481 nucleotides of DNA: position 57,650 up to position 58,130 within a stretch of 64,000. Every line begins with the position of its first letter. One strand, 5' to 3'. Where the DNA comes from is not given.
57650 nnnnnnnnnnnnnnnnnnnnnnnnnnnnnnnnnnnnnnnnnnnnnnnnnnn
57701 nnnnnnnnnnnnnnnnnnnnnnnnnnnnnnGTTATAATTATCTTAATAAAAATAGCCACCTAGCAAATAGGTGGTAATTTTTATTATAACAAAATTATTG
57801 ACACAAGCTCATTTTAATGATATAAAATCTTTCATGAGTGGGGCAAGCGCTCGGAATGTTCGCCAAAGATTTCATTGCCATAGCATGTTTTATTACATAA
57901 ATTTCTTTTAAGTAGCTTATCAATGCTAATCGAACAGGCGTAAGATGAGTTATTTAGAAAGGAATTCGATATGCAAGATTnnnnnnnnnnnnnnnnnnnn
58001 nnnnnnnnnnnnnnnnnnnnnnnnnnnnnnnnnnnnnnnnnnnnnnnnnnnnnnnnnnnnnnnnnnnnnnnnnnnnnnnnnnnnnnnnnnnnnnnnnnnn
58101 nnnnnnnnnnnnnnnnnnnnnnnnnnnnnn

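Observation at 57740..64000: Tandemly duplicated cassette: terminator, promoter, conserved leader, His-less subtilase-fold gene, GC hairpin, (GNAT), ABC exporter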

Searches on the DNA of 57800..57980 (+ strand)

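Call 19: search_rna_families(source=window, start=57800, end=57980, threshold=evalue, max_evalue=10, show_alignments=3)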
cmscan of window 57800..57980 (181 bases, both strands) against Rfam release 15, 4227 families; matches with E-value up to 10: 3.
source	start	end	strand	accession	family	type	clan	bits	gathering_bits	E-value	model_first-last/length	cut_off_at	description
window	57898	57969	+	RF03926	MIR1435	Gene; miRNA;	-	20.8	94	0.49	1-186/186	no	MIR1435 microRNA precursor family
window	57817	57903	-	RF02425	SpF01_sRNA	Gene; sRNA;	-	16.2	55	8.5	1-80/80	no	Streptococcus sRNA SpF01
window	57809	57829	+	RF02108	DLEU2_4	Gene; lncRNA;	-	14.4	40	0.95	38-58/58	no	Deleted in lymphocytic leukemia 2 conserved region 4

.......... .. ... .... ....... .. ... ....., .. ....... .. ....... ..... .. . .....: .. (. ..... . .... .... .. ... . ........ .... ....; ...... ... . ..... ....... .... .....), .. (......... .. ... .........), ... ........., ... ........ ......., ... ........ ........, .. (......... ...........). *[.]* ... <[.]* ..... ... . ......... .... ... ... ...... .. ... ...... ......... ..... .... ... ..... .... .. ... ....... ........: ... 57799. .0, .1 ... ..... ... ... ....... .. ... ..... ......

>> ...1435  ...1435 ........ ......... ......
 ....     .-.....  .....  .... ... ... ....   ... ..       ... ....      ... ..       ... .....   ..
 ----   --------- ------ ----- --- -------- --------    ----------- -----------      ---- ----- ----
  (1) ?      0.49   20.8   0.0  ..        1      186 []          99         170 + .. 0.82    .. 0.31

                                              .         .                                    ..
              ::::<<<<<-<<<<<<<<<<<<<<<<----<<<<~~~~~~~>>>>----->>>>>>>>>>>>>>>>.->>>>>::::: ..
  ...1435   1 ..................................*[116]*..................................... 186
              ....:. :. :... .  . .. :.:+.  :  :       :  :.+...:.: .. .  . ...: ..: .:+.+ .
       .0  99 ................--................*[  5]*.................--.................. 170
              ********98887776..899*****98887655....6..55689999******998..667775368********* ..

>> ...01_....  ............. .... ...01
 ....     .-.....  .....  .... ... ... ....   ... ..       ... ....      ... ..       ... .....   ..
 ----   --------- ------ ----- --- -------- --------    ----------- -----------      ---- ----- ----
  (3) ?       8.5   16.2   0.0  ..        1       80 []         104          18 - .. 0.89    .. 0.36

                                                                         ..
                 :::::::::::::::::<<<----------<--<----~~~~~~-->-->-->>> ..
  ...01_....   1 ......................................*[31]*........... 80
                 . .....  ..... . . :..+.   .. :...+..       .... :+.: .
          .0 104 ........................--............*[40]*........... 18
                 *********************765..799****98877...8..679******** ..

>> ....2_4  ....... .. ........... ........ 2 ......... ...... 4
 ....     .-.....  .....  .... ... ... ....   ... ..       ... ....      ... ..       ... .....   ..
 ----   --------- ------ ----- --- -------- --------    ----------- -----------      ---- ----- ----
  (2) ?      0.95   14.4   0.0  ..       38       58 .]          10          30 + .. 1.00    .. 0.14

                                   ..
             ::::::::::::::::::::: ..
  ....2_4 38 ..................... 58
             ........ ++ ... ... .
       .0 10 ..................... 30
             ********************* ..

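Call 28: build_rna_model(alignment_id=A4, structure=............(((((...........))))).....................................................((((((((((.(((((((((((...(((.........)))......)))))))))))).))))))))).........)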
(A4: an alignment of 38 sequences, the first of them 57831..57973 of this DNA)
Model R1 built from alignment A4 (38 sequences, 163 columns); structure: as given.
model positions 143; base pairs 28; branch points 1; effective number of sequences 2.19; information 0.59 bits per position. Calibrated on 0.2 Mb of random sequence (short: E-values are rough).
structure used (alignment columns):
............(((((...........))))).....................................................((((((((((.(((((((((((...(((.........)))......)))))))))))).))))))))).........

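Call 29: search_with_rna_model(model_id=R1, sources=[window, L001, L002, L003, L004, L005, L006, L007, L008, L009, L010, L011, L012, L013, L014, L015, L016, L017, L018, L019, L020, L021, L022, L023, L024, L025, L026, L027, L028, L029, L030, L031, L032, L033, L034, L035, L036, L037, L038, L039, L040, L041, L042, L043, L044, L045], max_evalue=1, make_alignment=true)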
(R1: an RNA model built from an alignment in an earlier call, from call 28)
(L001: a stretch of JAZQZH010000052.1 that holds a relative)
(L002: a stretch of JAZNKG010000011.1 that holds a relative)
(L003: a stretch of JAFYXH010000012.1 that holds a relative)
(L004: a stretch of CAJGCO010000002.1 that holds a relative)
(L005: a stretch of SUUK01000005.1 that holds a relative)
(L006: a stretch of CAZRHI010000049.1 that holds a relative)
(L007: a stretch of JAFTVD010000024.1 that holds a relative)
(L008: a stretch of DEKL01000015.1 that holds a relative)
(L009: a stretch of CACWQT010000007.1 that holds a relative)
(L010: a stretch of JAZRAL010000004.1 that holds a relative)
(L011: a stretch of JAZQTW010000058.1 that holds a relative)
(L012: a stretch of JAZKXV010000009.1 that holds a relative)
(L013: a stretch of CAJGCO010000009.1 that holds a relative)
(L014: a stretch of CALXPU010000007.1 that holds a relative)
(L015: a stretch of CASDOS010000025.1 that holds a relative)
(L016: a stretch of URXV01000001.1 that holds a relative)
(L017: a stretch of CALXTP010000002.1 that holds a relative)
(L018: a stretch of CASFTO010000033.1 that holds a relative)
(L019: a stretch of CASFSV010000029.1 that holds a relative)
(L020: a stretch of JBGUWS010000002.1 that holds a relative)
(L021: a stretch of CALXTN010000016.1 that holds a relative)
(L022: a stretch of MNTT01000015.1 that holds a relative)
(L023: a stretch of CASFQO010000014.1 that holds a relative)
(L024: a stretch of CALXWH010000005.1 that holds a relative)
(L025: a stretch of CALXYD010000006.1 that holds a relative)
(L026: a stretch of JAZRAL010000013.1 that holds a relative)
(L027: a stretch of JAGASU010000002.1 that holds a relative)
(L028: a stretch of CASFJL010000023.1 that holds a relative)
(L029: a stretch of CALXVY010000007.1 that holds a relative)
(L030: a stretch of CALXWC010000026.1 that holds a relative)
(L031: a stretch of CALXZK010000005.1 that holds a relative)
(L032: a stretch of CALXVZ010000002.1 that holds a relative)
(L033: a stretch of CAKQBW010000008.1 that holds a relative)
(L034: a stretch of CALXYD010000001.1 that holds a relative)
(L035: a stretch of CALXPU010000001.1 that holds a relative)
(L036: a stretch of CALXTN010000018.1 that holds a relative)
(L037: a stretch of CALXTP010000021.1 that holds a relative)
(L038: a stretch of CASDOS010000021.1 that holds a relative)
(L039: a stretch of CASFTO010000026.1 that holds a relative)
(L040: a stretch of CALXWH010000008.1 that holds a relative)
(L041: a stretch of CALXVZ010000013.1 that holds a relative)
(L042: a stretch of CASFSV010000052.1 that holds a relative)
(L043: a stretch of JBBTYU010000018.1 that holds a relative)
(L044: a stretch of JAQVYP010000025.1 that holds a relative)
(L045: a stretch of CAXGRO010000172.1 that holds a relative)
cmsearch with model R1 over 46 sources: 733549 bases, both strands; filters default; matches with E-value up to 1: 47.
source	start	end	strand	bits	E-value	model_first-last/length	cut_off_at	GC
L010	7859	8003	+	150.5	7.4e-31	1-143/143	no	0.37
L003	7860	8003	+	150.1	9.1e-31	1-143/143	no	0.38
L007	7859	8003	+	148.5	2.1e-30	1-143/143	no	0.37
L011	7859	8003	+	148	2.7e-30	1-143/143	no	0.37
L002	7859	8003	+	146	7.5e-30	1-143/143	no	0.37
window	61549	61693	+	144.4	1.8e-29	1-143/143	no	0.36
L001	9518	9662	+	144.4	1.8e-29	1-143/143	no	0.36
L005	7859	8003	+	144.2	1.9e-29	1-143/143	no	0.37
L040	7857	8003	+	143.8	2.4e-29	1-143/143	no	0.38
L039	1758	1903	+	139.6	2e-28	1-143/143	no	0.4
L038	7859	8003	+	139.2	2.6e-28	1-143/143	no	0.38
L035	7860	8003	+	137.7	5.3e-28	1-143/143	no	0.4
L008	7862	8003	+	137.6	5.8e-28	1-143/143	no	0.41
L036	7860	8003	+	136.7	9.1e-28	1-143/143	no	0.38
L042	7861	8003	+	136.4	1.1e-27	1-143/143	no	0.41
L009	7864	8003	+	136.3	1.1e-27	1-143/143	no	0.39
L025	804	942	+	135.7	1.5e-27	1-143/143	no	0.42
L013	556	700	+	135.4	1.7e-27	1-143/143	no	0.37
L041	1500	1644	+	135.3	1.9e-27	1-143/143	no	0.38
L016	7865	8003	+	135.1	2.1e-27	1-143/143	no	0.45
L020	7862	8003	+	134.7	2.6e-27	1-143/143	no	0.41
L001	7860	8003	+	134.5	2.8e-27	1-143/143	no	0.35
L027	7865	8003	+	133.7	4.3e-27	1-143/143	no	0.4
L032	7865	8003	+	133.4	4.9e-27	1-143/143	no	0.4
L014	7865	8003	+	132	1e-26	1-143/143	no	0.43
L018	7865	8003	+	132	1e-26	1-143/143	no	0.43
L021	7865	8003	+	132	1e-26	1-143/143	no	0.43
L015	7865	8003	+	131.7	1.2e-26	1-143/143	no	0.42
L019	7865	8003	+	130.8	1.9e-26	1-143/143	no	0.42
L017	4463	4600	+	130.8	1.9e-26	1-143/143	no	0.44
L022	7865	8003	+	130.8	1.9e-26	1-143/143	no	0.46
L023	7866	8003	+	128.7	5.5e-26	1-143/143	no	0.42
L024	7866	8003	+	128.7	5.5e-26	1-143/143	no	0.42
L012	7864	8003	+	128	7.9e-26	1-143/143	no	0.38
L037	7859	8003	+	123.5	8e-25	1-143/143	no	0.41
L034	7859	8003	+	121.3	2.5e-24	1-143/143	no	0.43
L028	7860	8003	+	113.1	1.7e-22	1-143/143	no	0.35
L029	7860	8003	+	112.4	2.5e-22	1-143/143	no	0.35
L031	7861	8003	+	111.9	3.2e-22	1-143/143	no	0.38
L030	7861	8003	+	109.3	1.2e-21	1-143/143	no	0.38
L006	3805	3941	+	99.3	2.1e-19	1-143/143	no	0.31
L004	1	102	+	88.8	4.8e-17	44-143/143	5'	0.3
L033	7864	8003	+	80.2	4.1e-15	1-143/143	no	0.32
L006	3863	3993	-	17.7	0.39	1-143/143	no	0.32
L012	5007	5072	-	17.3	0.48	1-143/143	no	0.3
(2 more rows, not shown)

Alignment A5: 47 matches aligned to the model, 180 columns, each read 5' to 3' on its own strand. Consensus structure (alignment columns), stored with it:
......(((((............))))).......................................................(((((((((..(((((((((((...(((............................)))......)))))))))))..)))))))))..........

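Call 31: search_with_rna_model(model_id=R1, sources=[window, L001, L002, L003, L005, L006, L007, L008, L009, L010, L011, L012, L013, L014, L015, L016, L017, L018, L019, L020, L021, L022, L023, L024, L025, L027, L028, L029, L030, L031, L032, L033, L034, L035, L036, L037, L038, L039, L040, L041, L042], max_evalue=1e-10, make_alignment=true)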
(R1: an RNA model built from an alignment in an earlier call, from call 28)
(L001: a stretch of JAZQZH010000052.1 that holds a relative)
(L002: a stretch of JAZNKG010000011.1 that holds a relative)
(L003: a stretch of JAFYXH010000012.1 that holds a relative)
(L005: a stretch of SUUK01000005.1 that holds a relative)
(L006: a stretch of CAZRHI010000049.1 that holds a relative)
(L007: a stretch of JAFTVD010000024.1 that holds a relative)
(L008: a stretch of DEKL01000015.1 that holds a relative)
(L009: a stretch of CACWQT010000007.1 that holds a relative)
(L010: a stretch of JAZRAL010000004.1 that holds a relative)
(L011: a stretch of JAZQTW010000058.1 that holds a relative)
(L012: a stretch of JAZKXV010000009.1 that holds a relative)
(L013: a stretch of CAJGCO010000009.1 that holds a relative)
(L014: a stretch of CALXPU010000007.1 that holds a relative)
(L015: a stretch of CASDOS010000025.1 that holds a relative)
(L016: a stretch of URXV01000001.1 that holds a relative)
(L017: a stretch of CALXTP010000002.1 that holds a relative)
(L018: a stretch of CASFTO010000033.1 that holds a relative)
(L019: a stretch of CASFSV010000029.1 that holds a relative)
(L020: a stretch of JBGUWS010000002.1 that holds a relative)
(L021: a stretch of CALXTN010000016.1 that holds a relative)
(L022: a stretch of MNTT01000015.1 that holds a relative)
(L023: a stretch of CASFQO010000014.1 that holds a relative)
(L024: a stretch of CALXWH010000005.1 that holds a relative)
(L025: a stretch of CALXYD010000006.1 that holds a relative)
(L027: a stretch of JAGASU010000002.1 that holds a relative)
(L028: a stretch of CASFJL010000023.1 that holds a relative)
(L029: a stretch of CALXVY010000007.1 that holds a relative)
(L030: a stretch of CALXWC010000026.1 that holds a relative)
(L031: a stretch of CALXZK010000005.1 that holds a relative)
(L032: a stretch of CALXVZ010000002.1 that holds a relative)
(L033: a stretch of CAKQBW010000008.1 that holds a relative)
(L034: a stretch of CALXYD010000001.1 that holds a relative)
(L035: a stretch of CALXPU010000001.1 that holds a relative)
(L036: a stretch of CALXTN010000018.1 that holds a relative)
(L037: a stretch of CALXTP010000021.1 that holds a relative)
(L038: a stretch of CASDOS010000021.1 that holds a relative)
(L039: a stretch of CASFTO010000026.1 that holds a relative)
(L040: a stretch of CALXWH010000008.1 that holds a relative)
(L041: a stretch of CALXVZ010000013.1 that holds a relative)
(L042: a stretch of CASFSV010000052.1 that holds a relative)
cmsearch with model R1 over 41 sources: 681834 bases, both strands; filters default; matches with E-value up to 1e-10: 43.
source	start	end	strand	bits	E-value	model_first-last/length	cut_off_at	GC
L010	7859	8003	+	150.5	6.9e-31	1-143/143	no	0.37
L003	7860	8003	+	150.1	8.5e-31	1-143/143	no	0.38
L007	7859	8003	+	148.5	1.9e-30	1-143/143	no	0.37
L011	7859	8003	+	148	2.5e-30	1-143/143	no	0.37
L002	7859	8003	+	146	7e-30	1-143/143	no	0.37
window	61549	61693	+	144.4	1.6e-29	1-143/143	no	0.36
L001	9518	9662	+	144.4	1.6e-29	1-143/143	no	0.36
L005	7859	8003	+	144.2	1.8e-29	1-143/143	no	0.37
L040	7857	8003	+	143.8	2.2e-29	1-143/143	no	0.38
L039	1758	1903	+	139.6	1.9e-28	1-143/143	no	0.4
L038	7859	8003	+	139.2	2.4e-28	1-143/143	no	0.38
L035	7860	8003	+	137.7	5e-28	1-143/143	no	0.4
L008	7862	8003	+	137.6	5.4e-28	1-143/143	no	0.41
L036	7860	8003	+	136.7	8.4e-28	1-143/143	no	0.38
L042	7861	8003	+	136.4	1e-27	1-143/143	no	0.41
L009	7864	8003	+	136.3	1e-27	1-143/143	no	0.39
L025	804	942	+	135.7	1.4e-27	1-143/143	no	0.42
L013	556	700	+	135.4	1.6e-27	1-143/143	no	0.37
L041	1500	1644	+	135.3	1.8e-27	1-143/143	no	0.38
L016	7865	8003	+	135.1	1.9e-27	1-143/143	no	0.45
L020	7862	8003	+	134.7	2.4e-27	1-143/143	no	0.41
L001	7860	8003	+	134.5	2.6e-27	1-143/143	no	0.35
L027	7865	8003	+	133.7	4e-27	1-143/143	no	0.4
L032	7865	8003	+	133.4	4.5e-27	1-143/143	no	0.4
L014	7865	8003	+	132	9.6e-27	1-143/143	no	0.43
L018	7865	8003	+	132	9.6e-27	1-143/143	no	0.43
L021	7865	8003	+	132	9.6e-27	1-143/143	no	0.43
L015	7865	8003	+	131.7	1.1e-26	1-143/143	no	0.42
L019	7865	8003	+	130.8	1.8e-26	1-143/143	no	0.42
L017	4463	4600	+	130.8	1.8e-26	1-143/143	no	0.44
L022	7865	8003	+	130.8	1.8e-26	1-143/143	no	0.46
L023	7866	8003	+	128.7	5.2e-26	1-143/143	no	0.42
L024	7866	8003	+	128.7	5.2e-26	1-143/143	no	0.42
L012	7864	8003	+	128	7.4e-26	1-143/143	no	0.38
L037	7859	8003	+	123.5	7.5e-25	1-143/143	no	0.41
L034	7859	8003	+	121.3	2.3e-24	1-143/143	no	0.43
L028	7860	8003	+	113.1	1.6e-22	1-143/143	no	0.35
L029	7860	8003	+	112.4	2.3e-22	1-143/143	no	0.35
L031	7861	8003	+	111.9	3e-22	1-143/143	no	0.38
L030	7861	8003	+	109.3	1.2e-21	1-143/143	no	0.38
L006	3805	3941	+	99.3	2e-19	1-143/143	no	0.31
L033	7864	8003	+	80.2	3.8e-15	1-143/143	no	0.32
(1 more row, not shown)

Alignment A6: 43 matches aligned to the model, 161 columns, each read 5' to 3' on its own strand. Consensus structure (alignment columns), stored with it:
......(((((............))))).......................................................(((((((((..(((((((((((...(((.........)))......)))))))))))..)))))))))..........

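Call 37: search_with_rna_model(model_id=R1, sources=[L046, L047, L048, L049, L050, L051, L052, L053, L054, L055, L056, L057, L058, L059, L060, L061, L062, L063, L064, L065, L066, L067, L068, L069, L070, L071, L072, L073, L074, L075, L076, L077, L078, L079, L080, L081, L082, L083, L084, L085, L086, L087, L088, L089, L090, L091, L092, L093, L094, L095, L096, L097, L098, L099, L100, L101, L102, L103, L104, L105, L106, L107, L108, L109, L110, L111, L112, L113, L114, L115, L116, L117, L118, L119, L120, L121, L122, L123, L124, L125], max_evalue=0.01)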
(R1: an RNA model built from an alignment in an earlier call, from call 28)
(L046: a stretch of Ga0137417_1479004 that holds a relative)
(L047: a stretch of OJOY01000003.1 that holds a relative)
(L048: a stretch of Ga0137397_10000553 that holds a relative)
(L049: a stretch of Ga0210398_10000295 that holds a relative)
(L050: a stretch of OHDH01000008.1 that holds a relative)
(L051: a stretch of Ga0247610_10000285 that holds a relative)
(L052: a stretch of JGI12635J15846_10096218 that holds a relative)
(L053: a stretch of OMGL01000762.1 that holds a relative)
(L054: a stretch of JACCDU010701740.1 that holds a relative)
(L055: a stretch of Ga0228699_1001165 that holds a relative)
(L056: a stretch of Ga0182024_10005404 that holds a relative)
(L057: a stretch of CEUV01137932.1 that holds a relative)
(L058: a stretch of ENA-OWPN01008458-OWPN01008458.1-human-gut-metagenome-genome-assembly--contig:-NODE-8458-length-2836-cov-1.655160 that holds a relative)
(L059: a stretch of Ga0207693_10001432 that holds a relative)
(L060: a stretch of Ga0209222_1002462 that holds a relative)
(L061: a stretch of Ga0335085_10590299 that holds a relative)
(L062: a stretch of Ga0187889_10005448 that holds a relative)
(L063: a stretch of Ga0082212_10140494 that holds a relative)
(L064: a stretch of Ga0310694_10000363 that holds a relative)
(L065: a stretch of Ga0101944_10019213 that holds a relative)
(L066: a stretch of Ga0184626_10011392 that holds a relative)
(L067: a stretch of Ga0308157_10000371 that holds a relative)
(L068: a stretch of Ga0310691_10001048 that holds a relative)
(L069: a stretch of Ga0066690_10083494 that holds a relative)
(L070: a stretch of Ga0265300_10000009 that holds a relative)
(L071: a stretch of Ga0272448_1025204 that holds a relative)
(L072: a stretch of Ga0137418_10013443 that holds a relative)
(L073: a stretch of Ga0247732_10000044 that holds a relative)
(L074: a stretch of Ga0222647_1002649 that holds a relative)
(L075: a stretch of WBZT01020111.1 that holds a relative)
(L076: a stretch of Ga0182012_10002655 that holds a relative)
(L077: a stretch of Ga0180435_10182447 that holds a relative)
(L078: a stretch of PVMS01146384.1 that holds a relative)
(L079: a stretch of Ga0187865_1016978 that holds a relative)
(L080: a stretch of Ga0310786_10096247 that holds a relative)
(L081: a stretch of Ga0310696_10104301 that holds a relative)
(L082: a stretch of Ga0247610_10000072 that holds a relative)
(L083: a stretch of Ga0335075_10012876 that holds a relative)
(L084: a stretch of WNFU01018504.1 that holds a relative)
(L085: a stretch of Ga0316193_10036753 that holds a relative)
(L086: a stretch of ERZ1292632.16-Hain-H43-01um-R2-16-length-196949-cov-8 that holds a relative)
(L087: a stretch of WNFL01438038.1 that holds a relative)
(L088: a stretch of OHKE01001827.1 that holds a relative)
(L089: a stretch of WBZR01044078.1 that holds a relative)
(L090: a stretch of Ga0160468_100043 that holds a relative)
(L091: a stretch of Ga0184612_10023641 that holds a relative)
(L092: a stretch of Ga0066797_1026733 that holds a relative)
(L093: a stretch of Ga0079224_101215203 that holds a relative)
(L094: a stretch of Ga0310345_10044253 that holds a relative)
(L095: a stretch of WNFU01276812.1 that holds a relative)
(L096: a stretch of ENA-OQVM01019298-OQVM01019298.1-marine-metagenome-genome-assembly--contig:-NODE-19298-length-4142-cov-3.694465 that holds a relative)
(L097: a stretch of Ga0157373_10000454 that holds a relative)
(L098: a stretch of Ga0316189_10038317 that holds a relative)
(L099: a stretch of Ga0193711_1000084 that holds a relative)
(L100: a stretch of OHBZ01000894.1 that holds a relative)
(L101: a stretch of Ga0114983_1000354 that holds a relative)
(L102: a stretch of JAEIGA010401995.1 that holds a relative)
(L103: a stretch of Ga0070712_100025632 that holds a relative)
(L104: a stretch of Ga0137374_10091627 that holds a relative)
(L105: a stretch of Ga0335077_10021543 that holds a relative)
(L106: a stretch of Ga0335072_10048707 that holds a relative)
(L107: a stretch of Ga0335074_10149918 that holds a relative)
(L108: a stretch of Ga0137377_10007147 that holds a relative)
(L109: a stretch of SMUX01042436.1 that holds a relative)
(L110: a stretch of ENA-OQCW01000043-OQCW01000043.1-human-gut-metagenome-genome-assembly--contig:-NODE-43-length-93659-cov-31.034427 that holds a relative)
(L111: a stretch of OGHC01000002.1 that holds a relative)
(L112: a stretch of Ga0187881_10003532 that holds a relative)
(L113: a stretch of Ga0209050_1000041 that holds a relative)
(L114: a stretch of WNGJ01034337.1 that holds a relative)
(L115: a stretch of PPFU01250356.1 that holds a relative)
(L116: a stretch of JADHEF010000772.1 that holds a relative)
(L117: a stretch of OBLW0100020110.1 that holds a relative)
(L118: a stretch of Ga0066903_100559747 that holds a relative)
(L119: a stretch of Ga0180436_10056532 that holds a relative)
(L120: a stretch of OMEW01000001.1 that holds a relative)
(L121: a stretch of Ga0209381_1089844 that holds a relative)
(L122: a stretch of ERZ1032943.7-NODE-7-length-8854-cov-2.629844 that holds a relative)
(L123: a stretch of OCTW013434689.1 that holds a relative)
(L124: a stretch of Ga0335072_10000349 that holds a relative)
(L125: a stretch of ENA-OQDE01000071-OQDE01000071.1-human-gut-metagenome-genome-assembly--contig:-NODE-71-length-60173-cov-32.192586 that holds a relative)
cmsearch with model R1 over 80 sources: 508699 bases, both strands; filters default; matches with E-value up to 0.01: 13.
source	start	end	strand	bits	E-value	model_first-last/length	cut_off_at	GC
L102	749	893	+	149.2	1e-30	1-143/143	no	0.38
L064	1750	1890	-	142.8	2.7e-29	1-143/143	no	0.38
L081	494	635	+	139.8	1.3e-28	1-143/143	no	0.41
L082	1843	1984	+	139.1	1.8e-28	1-143/143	no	0.41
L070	3848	3987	+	137.8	3.6e-28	1-143/143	no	0.39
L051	2142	2281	-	137.2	4.9e-28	1-143/143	no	0.38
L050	12010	12148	-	135.1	1.4e-27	1-143/143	no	0.45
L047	381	519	+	133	4.3e-27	1-143/143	no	0.46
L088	4797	4935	-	133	4.3e-27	1-143/143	no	0.46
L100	5063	5201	+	133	4.3e-27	1-143/143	no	0.46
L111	4397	4535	-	133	4.3e-27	1-143/143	no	0.46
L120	1138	1276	+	133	4.3e-27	1-143/143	no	0.46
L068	640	779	-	131.7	8.2e-27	1-143/143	no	0.38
